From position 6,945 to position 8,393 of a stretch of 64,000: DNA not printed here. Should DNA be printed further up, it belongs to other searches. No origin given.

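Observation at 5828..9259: LysR-controlled operon: GBBH-like dioxygenase – small membrane protein – cupin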

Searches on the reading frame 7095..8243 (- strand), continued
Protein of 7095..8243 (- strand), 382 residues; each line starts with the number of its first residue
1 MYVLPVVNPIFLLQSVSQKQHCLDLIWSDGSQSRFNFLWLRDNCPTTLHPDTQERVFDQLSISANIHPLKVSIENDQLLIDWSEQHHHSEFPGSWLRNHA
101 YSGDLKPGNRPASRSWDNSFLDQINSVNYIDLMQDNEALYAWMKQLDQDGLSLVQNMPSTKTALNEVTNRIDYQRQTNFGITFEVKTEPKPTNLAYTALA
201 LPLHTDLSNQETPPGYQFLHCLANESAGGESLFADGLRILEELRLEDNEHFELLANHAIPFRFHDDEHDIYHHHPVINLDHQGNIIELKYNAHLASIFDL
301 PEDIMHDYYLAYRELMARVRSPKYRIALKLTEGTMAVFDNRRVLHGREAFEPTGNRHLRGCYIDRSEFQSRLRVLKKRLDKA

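Call 19: find_related_loci(query=A1, collection=genome_contigs, flank=10000)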
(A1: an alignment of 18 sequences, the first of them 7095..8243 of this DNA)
Query A1 (382 aa) in genome_contigs; peptide patterns used: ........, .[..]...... (x = any residue, [..] = any of these).
600 stretches matched a pattern (row limit reached: there are more); 568 encode a relative of the query (tblastn E <= 1e-3); the best 80 are kept; 80 distinct loci.
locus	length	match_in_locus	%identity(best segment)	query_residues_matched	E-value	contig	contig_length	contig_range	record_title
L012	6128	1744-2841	73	12-377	0e+0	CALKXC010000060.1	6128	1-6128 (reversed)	MAG: uncultured Leucothrix sp. isolate B3_Bin_MAXBIN__016_sub_1 genome assembly, contig: c_000000282028, whole genome sh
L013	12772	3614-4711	66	13-378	1e-173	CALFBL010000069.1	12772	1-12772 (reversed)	MAG: uncultured Granulosicoccaceae bacterium isolate H4_Bin_Bin_63_1 genome assembly, contig: c_000001445281, whole geno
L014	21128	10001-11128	59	5-379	4e-156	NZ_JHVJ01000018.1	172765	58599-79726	Marinobacterium jannaschii DSM 6295 Q354DRAFT_scaffold00013.13_C, whole genome shotgun sequence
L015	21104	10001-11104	62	13-379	2e-156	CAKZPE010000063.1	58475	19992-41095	MAG TPA_asm: uncultured Oceanospirillaceae bacterium isolate ERR2094167_bin.125_CONCOCT_v1.1_MAG genome assembly, contig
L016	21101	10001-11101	62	13-378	3e-156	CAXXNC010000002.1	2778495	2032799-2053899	MAG: uncultured Amphritea sp. isolate 063fc7eb-c1de-474d-99d4-55a27a7ad417 genome assembly, contig: contig_2, whole geno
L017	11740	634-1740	60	13-380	1e-155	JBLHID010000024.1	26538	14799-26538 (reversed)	MAG: Polaribacter sp. isolate 3300054975_95 Ga0535640_0001255, whole genome shotgun sequence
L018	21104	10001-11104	60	13-379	3e-155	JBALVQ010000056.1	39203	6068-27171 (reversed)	MAG: Amphritea sp. isolate 5NakV-12 NODE_402_length_39203_cov_12.591601, whole genome shotgun sequence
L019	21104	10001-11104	61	13-379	1e-154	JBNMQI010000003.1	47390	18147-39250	MAG: Gammaproteobacteria bacterium isolate 3300053698_165 Ga0535657_0000685, whole genome shotgun sequence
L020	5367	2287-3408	60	9-381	2e-155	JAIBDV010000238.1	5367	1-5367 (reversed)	MAG: Neptuniibacter sp. isolate bin.36 k141_2294924_length_5367_cov_17.0000, whole genome shotgun sequence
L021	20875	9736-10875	58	5-379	2e-153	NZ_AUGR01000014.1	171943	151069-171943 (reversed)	Neptunomonas japonica DSM 18939 G511DRAFT_scaffold00011.11_C, whole genome shotgun sequence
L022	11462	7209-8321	58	13-382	4e-151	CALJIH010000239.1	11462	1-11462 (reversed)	MAG: uncultured Cocleimonas sp. isolate R1_Bin_Bin_202_1 genome assembly, contig: c_000000763544, whole genome shotgun s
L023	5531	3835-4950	57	11-381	1e-148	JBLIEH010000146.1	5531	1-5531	MAG: Psychromonas sp. isolate 3300053697_72 Ga0535652_0022584, whole genome shotgun sequence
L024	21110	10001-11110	58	11-379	4e-146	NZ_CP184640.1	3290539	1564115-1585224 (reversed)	Psychrobacter sp. ER1 chromosome, complete genome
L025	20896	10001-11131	58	4-379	4e-146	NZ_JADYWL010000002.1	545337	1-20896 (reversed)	Psychrobacter sp. NZS113 ZS-113_scaffold2, whole genome shotgun sequence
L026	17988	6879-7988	58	11-379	4e-146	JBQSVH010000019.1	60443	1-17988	Psychrobacter sp. AOP7-C1-14 AOP7-C1-14_19, whole genome shotgun sequence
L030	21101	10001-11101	58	13-378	1e-145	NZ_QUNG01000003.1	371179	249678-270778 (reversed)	Marinomonas pollencensis strain CECT 7375 Ga0244612_103, whole genome shotgun sequence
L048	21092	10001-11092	57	13-375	7e-142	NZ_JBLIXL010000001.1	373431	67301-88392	Marinomonas sp. 2405UD68-3 2405UD68-3_1, whole genome shotgun sequence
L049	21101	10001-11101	57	13-378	8e-141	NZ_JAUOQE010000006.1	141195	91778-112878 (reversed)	Amphritea sp. 1_MG-2023 strain F2R10 DELMAAND_6, whole genome shotgun sequence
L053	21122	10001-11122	48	13-382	9e-126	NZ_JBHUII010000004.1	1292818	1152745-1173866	Kiloniella antarctica strain KCTC 42186 platanus_K_default_4, whole genome shotgun sequence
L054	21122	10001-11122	48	13-382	7e-125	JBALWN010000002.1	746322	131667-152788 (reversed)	MAG: Halopseudomonas aestusnigri isolate 7NakV-02 NODE_2_length_746322_cov_29.654679, whole genome shotgun sequence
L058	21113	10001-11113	47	12-378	5e-123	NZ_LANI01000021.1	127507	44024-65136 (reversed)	Kiloniella litopenaei strain P1-1 contig21, whole genome shotgun sequence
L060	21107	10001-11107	48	13-377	1e-120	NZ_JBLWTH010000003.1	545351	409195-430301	MAG: Kiloniella sp. isolate EA05-01 A05.004.metabat.2RE.5K@3, whole genome shotgun sequence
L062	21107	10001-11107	57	15-377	3e-139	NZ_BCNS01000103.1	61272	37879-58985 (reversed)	Marinobacterium profundum strain PAMC 27536, whole genome shotgun sequence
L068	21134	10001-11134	48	4-377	2e-114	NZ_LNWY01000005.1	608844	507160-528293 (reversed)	Tritonibacter mobilis strain NBRC101030 contig_5, whole genome shotgun sequence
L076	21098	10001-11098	49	13-377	1e-111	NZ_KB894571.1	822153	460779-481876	Amorphus coralli DSM 19760 C507DRAFT_scaffold00002.2, whole genome shotgun sequence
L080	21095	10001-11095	49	13-377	2e-111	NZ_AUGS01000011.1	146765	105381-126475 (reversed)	Pseudovibrio exalbescens DSM 16456 G512DRAFT_scaffold00009.9_C, whole genome shotgun sequence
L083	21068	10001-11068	49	27-380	3e-111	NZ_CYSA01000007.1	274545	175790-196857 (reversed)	Thalassovita gelatinovora strain CECT 4357, whole genome shotgun sequence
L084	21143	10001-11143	46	3-377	9e-111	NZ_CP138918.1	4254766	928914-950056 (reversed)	Thalassobius sp. MITS945101 chromosome, complete genome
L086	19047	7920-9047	46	7-381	2e-110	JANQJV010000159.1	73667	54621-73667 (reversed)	MAG: Azospirillaceae bacterium isolate PL25a_bin.129 k99_1837286, whole genome shotgun sequence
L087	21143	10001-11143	47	3-377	2e-110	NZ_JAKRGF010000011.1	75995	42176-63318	Thalassobius sp. Cn5-15 NODE_11_length_75995_cov_64.002821, whole genome shotgun sequence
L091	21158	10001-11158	47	3-382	5e-110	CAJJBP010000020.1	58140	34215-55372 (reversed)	MAG: uncultured Planktomarina sp. isolate FRAM18_bin057 genome assembly, contig: FRAM17_bin057-20, whole genome shotgun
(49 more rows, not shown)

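Call 29: search_protein_families(library=pfam, proteins=[L014:14208-15941:-, L058:11189-11953:-, L058:12838-13623:-, L054:13051-13620:+, L060:14446-15588:+, L084:7231-7887:-, L068:7788-8723:-, L087:8952-9779:-, L087:13089-14180:+, L083:13147-13641:+], max_evalue=0.0001)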
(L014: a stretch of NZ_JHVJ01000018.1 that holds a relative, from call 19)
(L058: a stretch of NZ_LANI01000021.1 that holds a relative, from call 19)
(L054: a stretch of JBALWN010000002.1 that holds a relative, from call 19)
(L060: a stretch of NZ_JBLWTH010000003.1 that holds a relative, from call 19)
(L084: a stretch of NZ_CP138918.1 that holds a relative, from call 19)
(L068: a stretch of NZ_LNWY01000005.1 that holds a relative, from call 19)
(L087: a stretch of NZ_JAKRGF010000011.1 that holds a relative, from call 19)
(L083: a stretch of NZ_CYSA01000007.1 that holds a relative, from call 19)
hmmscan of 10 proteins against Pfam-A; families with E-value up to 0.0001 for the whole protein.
L014:14208-15941:- (577 aa): 1 family
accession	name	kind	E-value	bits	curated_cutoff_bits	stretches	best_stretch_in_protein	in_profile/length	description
PF02028.23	BCCT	-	1.3e-153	512.5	27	2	176-554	116-485/485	BCCT, betaine/carnitine/choline family transporter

L058:11189-11953:- (254 aa): 1 family
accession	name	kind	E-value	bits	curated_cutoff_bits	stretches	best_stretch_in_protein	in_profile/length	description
PF01925.25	TauE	-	2.2e-34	119.6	32.6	1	14-244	2-237/237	Sulfite exporter TauE/SafE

L058:12838-13623:- (261 aa): 1 family
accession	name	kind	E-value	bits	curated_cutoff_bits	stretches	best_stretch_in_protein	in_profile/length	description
PF00497.25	SBP_bac_3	-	1.2e-06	28.7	26.4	0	39-94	9-64/132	Bacterial extracellular solute-binding proteins, family 3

L054:13051-13620:+ (189 aa): 0 families

L060:14446-15588:+ (380 aa): 2 families
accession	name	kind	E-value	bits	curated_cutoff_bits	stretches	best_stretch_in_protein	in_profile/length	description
PF02405.21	MlaE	-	5.2e-81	271.7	22.5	1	164-373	2-211/212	Permease MlaE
PF01740.26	STAS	-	1.6e-05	25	22.6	1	49-103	41-95/106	STAS domain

L084:7231-7887:- (218 aa): 1 family
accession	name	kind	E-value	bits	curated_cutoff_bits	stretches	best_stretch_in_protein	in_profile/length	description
PF02190.22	LON_substr_bdg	-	2.9e-29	102.9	28.7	1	10-204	1-198/200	ATP-dependent protease La (LON) substrate-binding domain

L068:7788-8723:- (311 aa): 7 families
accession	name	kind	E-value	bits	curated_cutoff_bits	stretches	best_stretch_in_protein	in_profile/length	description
PF14561.12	TPR_20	-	8.7e-31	106.5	25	1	221-310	1-90/90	Tetratricopeptide repeat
PF00085.26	Thioredoxin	-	5e-22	78.3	23.5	1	19-125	3-102/103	Thioredoxin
PF14559.12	TPR_19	-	3e-16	59.9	25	1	150-216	2-68/68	Tetratricopeptide repeat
PF13098.12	Thioredoxin_2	-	5.8e-08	33.5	27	1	37-124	6-104/104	Thioredoxin-like domain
PF13431.12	TPR_17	-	3.2e-07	30.5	24.4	0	232-262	3-33/34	Tetratricopeptide repeat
PF13432.12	TPR_16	-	3.8e-07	30.9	32.7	0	229-268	18-56/65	Tetratricopeptide repeat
PF24575.1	TPR_Slam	-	5.7e-05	23.9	35.2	0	214-263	52-102/104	Surface lipoprotein assembly modifier, N-terminal TPR repeats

L087:8952-9779:- (275 aa): 1 family
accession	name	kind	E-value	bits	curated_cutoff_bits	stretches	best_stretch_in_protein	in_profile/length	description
PF03372.29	Exo_endo_phos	-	8.4e-28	98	24.5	1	19-266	1-225/225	Endonuclease/Exonuclease/phosphatase family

L087:13089-14180:+ (363 aa): 1 family
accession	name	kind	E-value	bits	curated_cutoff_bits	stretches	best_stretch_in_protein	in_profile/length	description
PF00925.25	GTP_cyclohydro2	-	5.5e-60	202.1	23.3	1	176-339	5-165/165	GTP cyclohydrolase II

L083:13147-13641:+ (164 aa): 1 family
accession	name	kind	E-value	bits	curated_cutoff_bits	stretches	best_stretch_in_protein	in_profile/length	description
PF03734.19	YkuD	-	3.1e-17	64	23.4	1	18-163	24-146/146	L,D-transpeptidase catalytic domain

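Call 30: search_protein_families(library=pfam, proteins=[L012:2851-3993:-, L013:4713-5351:+, L013:2376-3308:+, L022:8420-9748:+, L022:6500-6949:+, L022:5776-6483:+, L022:5145-5723:+, L019:11258-11767:+, L016:11364-11819:+, L005:9337-10020:+], max_evalue=0.0001)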
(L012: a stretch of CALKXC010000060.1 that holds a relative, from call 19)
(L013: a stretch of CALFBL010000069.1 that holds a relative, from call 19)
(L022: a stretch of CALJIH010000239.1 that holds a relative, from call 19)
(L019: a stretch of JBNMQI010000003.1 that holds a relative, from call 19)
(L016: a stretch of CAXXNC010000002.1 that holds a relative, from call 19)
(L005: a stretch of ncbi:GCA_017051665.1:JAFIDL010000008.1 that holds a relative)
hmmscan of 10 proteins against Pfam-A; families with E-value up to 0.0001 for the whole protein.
L012:2851-3993:- (380 aa): 4 families
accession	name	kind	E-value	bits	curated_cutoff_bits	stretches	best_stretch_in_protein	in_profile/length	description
PF01070.24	FMN_dh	-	2.5e-127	425.2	24.9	1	19-378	1-346/350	FMN-dependent dehydrogenase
PF00478.31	IMPDH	-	1.1e-07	31.7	25.6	1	283-337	183-239/345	IMP dehydrogenase / GMP reductase domain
PF05690.20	ThiG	-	4.2e-05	23.5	23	0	237-279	162-205/247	Thiazole biosynthesis protein ThiG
PF01645.23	Glu_synthase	-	8.6e-05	22.3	20.4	0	298-339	268-309/369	Conserved region in glutamate synthase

L013:4713-5351:+ (212 aa): 1 family
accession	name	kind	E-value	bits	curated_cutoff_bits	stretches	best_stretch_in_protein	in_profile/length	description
PF13468.12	Glyoxalase_3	-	2.2e-35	122.7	25.1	1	5-183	1-175/176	Glyoxalase-like domain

L013:2376-3308:+ (310 aa): 2 families
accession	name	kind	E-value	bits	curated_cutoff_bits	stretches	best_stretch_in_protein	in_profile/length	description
PF07702.18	UTRA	-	2.3e-16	60.3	23.8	1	169-301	5-138/141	UTRA domain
PF00392.27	GntR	-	3.3e-15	55.9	27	1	80-140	4-64/64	Bacterial regulatory proteins, gntR family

L022:8420-9748:+ (442 aa): 1 family
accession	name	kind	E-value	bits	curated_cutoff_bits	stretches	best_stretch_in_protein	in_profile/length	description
PF00557.29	Peptidase_M24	-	1.1e-29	104.2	23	1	215-423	3-208/208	Metallopeptidase family M24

L022:6500-6949:+ (149 aa): 1 family
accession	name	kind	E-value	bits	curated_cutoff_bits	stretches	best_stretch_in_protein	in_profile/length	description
PF00583.31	Acetyltransf_1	-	5e-08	33.7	20.7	1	16-135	1-114/116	Acetyltransferase (GNAT) family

L022:5776-6483:+ (235 aa): 2 families
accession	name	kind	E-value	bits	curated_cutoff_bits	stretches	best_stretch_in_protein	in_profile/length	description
PF13302.13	Acetyltransf_3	-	4.5e-13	50.5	25.4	1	43-176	9-138/138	Acetyltransferase (GNAT) domain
PF00583.31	Acetyltransf_1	-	4.4e-07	30.6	20.7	1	71-175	19-116/116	Acetyltransferase (GNAT) family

L022:5145-5723:+ (192 aa): 1 family
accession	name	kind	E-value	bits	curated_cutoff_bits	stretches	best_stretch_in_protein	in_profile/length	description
PF04299.18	FMN_bind_2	-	1.1e-49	168.8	22.4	1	1-153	1-167/168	Putative FMN-binding domain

L019:11258-11767:+ (169 aa): 1 family
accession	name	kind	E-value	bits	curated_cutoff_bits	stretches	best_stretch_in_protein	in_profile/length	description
PF13852.11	DUF4197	-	1.3e-35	123.3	24.9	1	62-169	4-111/199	Protein of unknown function (DUF4197)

L016:11364-11819:+ (151 aa): 1 family
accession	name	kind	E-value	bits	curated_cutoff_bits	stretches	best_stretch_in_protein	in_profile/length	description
PF02028.23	BCCT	-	1.8e-31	109.6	27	1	2-117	12-128/485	BCCT, betaine/carnitine/choline family transporter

L005:9337-10020:+ (227 aa): 0 families

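Call 33: find_encoding_contigs(protein=P0002, flank=8000, max_places=3)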
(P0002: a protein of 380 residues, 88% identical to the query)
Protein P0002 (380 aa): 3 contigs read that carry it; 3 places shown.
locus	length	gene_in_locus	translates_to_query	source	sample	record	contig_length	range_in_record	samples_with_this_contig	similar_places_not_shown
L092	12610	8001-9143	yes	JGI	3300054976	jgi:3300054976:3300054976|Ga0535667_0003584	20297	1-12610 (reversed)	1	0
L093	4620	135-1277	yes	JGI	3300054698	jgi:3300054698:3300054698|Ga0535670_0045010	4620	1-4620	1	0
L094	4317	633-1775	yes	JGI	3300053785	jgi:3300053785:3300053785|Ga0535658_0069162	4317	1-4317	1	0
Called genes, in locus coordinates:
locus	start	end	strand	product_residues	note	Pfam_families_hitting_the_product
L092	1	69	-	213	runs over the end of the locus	PF01323:DSBA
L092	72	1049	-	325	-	PF09347:DUF1989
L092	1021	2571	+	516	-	PF02310:B12-binding, PF04055:Radical_SAM, PF13311:DUF4080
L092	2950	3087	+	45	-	-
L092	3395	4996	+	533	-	PF02028:BCCT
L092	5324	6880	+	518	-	PF01266:DAO, PF13450:NAD_binding_8 (weak), PF16901:DAO_C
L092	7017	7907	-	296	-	PF00126:HTH_1, PF03466:LysR_substrate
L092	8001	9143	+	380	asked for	PF06155:GBBH-like_N, PF02668:TauD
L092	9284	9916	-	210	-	PF01914:MarC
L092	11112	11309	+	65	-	-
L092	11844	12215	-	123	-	PF04986:Y2_Tnp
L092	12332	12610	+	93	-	?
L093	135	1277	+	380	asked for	PF06155:GBBH-like_N, PF02668:TauD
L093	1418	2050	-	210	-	PF01914:MarC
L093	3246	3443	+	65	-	-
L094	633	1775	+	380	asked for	PF06155:GBBH-like_N, PF02668:TauD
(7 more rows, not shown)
